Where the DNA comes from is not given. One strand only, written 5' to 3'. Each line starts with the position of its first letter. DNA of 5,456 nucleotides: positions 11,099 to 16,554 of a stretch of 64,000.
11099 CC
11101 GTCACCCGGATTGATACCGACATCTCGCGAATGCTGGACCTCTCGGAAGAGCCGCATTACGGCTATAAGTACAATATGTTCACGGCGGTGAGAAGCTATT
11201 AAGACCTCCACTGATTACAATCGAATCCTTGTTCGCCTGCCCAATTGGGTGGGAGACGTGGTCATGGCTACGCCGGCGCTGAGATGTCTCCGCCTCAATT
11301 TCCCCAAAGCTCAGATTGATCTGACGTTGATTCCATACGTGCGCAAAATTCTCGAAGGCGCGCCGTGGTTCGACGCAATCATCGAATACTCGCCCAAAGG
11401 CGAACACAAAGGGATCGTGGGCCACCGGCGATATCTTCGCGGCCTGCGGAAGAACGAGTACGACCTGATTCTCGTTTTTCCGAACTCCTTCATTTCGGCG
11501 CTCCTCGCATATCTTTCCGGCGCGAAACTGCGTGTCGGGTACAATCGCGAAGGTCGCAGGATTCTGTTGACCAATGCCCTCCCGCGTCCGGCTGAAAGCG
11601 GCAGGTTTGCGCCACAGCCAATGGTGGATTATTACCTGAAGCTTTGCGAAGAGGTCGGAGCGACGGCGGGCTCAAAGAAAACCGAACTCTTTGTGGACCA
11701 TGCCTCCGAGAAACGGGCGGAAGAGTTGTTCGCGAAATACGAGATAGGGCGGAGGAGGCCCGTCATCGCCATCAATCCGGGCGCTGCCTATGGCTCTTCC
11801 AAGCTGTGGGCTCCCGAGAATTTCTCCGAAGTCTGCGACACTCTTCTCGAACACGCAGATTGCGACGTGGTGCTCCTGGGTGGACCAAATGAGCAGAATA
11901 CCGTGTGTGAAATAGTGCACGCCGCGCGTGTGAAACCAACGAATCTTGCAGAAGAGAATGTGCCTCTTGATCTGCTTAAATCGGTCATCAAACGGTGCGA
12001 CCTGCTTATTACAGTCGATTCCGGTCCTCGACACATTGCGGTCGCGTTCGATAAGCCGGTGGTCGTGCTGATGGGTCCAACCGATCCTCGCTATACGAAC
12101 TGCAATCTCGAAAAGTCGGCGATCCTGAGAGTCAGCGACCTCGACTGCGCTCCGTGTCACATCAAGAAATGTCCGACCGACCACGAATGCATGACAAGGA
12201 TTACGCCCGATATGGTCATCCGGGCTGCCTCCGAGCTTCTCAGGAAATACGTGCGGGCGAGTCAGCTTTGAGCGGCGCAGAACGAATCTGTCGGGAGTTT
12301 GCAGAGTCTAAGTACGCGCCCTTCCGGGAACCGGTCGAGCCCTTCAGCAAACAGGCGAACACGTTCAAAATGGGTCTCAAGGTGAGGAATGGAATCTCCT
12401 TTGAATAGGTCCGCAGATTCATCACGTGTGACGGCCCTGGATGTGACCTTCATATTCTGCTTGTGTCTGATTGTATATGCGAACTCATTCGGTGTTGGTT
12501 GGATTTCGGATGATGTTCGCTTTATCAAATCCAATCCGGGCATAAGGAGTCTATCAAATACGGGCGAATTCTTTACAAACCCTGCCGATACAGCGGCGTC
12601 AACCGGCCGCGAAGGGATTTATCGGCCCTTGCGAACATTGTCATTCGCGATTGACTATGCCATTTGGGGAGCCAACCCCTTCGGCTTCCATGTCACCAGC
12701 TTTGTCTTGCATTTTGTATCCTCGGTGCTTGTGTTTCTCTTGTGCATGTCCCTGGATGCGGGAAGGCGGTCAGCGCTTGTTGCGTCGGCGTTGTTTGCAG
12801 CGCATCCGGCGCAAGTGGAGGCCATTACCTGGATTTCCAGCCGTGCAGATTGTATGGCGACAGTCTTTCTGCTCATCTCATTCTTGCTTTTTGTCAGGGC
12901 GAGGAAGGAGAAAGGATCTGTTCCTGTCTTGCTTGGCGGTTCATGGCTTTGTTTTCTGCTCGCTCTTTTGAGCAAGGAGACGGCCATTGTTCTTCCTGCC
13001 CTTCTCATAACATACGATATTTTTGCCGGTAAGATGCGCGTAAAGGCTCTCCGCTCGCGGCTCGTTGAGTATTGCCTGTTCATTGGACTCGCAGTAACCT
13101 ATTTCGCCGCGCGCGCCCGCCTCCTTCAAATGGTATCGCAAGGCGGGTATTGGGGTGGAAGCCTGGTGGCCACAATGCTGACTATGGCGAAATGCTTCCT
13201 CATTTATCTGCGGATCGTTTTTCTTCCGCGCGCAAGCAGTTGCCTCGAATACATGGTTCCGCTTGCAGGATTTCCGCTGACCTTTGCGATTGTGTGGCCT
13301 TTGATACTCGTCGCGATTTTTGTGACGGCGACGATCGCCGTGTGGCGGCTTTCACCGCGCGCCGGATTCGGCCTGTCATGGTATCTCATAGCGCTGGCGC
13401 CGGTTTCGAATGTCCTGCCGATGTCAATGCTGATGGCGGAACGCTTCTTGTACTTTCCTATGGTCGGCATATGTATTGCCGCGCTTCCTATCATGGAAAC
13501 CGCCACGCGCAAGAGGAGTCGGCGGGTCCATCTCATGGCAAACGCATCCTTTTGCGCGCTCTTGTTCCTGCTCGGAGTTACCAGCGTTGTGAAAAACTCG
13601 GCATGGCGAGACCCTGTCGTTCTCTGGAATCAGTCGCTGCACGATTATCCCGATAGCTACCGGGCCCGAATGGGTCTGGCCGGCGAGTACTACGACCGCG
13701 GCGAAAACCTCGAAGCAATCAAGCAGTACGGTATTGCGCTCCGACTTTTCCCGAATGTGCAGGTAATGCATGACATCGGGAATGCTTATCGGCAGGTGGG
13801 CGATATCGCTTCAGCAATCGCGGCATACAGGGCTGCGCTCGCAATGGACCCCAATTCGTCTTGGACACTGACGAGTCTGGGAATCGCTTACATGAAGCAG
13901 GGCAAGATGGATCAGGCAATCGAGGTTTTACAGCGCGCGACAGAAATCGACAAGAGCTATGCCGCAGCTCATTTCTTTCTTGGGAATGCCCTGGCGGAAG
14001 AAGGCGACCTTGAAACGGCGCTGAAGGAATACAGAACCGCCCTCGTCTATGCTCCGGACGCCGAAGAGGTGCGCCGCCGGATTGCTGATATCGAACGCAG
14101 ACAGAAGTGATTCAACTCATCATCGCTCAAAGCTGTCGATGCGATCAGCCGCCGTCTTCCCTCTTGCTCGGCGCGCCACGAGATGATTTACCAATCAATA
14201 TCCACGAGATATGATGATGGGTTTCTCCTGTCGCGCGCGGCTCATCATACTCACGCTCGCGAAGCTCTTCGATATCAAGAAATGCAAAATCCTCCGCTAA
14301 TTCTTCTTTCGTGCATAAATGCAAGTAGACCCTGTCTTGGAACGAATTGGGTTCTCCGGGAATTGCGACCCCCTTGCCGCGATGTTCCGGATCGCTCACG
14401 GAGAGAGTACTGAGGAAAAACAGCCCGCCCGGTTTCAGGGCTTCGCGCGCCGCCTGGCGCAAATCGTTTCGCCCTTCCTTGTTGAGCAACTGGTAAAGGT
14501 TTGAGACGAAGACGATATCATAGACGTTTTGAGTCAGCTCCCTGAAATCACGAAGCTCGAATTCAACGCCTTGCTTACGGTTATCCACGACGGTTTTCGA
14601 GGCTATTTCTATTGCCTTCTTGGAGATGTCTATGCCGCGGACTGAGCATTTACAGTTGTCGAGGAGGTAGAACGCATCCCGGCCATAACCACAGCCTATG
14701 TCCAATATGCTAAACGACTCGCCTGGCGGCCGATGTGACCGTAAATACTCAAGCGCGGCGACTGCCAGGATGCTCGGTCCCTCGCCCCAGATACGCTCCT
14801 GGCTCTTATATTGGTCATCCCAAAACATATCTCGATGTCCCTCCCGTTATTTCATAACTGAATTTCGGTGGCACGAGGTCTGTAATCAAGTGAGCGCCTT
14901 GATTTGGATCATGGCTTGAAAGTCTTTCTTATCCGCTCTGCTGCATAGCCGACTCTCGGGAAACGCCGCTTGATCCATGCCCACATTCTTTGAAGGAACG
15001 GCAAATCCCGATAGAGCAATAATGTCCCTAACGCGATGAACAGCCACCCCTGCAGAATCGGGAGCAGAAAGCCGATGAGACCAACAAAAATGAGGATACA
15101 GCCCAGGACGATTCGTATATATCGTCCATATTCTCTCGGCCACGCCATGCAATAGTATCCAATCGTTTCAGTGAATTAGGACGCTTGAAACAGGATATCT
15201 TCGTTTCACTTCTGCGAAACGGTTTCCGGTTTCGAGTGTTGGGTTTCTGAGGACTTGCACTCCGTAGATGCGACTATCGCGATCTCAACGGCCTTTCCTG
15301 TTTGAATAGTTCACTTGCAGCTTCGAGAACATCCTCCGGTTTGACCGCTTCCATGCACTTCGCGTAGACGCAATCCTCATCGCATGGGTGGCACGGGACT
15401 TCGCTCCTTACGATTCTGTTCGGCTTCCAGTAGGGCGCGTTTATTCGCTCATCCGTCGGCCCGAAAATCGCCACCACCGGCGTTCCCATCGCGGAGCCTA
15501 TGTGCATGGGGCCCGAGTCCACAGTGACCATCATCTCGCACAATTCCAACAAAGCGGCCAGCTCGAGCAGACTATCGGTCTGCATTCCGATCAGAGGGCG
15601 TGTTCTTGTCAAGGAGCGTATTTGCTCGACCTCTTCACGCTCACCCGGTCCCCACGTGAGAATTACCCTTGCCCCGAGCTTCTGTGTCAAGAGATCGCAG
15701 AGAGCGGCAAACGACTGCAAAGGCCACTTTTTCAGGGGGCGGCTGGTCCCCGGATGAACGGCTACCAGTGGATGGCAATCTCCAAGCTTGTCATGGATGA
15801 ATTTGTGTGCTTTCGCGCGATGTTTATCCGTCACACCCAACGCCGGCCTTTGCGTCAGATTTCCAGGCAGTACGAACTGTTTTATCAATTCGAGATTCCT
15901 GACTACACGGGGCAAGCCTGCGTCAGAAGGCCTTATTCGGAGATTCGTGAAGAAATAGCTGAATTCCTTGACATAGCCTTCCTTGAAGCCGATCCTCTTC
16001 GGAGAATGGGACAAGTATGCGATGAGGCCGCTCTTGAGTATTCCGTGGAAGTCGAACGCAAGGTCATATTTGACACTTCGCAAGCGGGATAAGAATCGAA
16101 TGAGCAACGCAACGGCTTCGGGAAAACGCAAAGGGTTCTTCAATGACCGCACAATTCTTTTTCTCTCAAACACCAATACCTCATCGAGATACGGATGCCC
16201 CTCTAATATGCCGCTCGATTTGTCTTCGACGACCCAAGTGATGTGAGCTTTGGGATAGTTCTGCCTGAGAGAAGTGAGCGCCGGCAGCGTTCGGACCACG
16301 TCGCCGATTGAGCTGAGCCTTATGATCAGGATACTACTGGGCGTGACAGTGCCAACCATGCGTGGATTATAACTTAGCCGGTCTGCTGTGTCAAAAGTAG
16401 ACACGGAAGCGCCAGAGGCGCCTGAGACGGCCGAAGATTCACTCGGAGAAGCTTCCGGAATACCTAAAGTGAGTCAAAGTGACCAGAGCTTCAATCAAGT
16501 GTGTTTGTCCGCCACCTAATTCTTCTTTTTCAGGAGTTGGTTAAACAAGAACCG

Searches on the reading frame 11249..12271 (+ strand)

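Call 47: search_protein_families(library=pfam, proteins=[window:11249-12271:+], max_evalue=0.00001)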
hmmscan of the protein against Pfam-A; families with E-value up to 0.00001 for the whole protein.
window:11249-12271:+ (340 aa): 1 family
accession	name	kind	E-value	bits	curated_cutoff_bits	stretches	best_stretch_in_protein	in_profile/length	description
PF01075.23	Glyco_transf_9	-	5.5e-42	144.2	22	1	60-311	2-244/247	Glycosyltransferase family 9 (heptosyltransferase)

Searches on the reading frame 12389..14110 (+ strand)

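Call 47: search_protein_families(library=pfam, proteins=[window:12389-14110:+], max_evalue=0.00001)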
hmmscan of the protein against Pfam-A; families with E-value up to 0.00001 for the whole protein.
window:12389-14110:+ (573 aa): 12 families
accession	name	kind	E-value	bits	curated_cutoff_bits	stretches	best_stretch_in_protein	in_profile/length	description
PF13414.12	TPR_11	-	2.2e-26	91.7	26.8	2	464-505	1-42/42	TPR repeat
PF07719.23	TPR_2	-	4.3e-22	76.8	27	0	459-489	3-33/34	Tetratricopeptide repeat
PF00515.34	TPR_1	-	4.8e-22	77.2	27.8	1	493-524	3-34/34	Tetratricopeptide repeat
PF13432.12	TPR_16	-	1.3e-17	64.3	32.7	2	497-557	3-63/65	Tetratricopeptide repeat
PF13181.12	TPR_8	-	3.9e-16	58.2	25.7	0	458-489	2-33/34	Tetratricopeptide repeat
PF14559.12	TPR_19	-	1.4e-15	57.8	25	1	469-526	3-60/68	Tetratricopeptide repeat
PF13428.12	TPR_14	-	4.7e-14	51.9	23.5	0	462-496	6-40/44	Tetratricopeptide repeat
PF13424.12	TPR_12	-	5.9e-12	46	30.1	1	492-552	4-72/77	Tetratricopeptide repeat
PF13176.12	TPR_7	-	6e-12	45.1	27.9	0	493-520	1-30/36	Tetratricopeptide repeat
PF13431.12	TPR_17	-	2.8e-11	43.2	24.4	0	479-512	1-34/34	Tetratricopeptide repeat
PF13174.12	TPR_6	-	1.9e-06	28.6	26.3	0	497-517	6-26/33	Tetratricopeptide repeat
PF24575.1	TPR_Slam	-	7.3e-06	26.8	35.2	0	467-510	57-100/104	Surface lipoprotein assembly modifier, N-terminal TPR repeats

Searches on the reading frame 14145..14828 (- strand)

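Call 48: search_protein_families(library=pfam, proteins=[window:14145-14828:-], max_evalue=0.00001)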
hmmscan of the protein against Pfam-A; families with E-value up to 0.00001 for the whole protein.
window:14145-14828:- (227 aa): 8 families
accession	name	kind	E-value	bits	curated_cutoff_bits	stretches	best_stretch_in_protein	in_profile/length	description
PF13649.12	Methyltransf_25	-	1e-16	61.8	27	1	41-135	1-97/97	Methyltransferase domain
PF13847.12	Methyltransf_31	-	1.1e-13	51.5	27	1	40-143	6-113/145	Methyltransferase domain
PF08242.18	Methyltransf_12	-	1.4e-13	51.9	30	1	42-137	1-98/98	Methyltransferase domain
PF08241.18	Methyltransf_11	-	4.2e-13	50.2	21.2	1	42-139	1-95/95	Methyltransferase domain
PF02353.26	CMAS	-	6.4e-10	39.2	27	1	40-149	65-174/273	Mycolic acid cyclopropane synthetase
PF13489.12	Methyltransf_23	-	3.7e-09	37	27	1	39-150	24-127/164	Methyltransferase domain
PF05175.20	MTS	-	7e-08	32.7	23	1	37-137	31-136/170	Methyltransferase small domain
PF01209.24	Ubie_methyltran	-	9.9e-06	25.5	20.1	0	38-139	48-151/233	ubiE/COQ5 methyltransferase family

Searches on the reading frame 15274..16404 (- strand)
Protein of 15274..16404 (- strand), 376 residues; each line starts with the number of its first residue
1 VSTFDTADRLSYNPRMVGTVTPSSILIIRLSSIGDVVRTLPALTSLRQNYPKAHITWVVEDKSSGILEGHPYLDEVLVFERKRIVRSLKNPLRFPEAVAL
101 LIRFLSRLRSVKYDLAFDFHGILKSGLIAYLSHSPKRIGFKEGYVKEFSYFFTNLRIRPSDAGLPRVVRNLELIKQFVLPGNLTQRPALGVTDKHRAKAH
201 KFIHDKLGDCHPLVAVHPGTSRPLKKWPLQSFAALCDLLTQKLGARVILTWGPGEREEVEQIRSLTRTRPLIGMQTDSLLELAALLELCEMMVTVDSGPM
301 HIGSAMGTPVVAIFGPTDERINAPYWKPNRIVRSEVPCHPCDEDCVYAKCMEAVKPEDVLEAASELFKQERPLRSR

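Call 47: search_protein_families(library=pfam, proteins=[window:15274-16404:-], max_evalue=0.00001)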
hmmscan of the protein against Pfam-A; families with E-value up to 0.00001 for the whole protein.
window:15274-16404:- (376 aa): 1 family
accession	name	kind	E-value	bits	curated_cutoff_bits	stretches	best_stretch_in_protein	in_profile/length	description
PF01075.23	Glyco_transf_9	-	1.4e-42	146.1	22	1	103-343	3-238/247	Glycosyltransferase family 9 (heptosyltransferase)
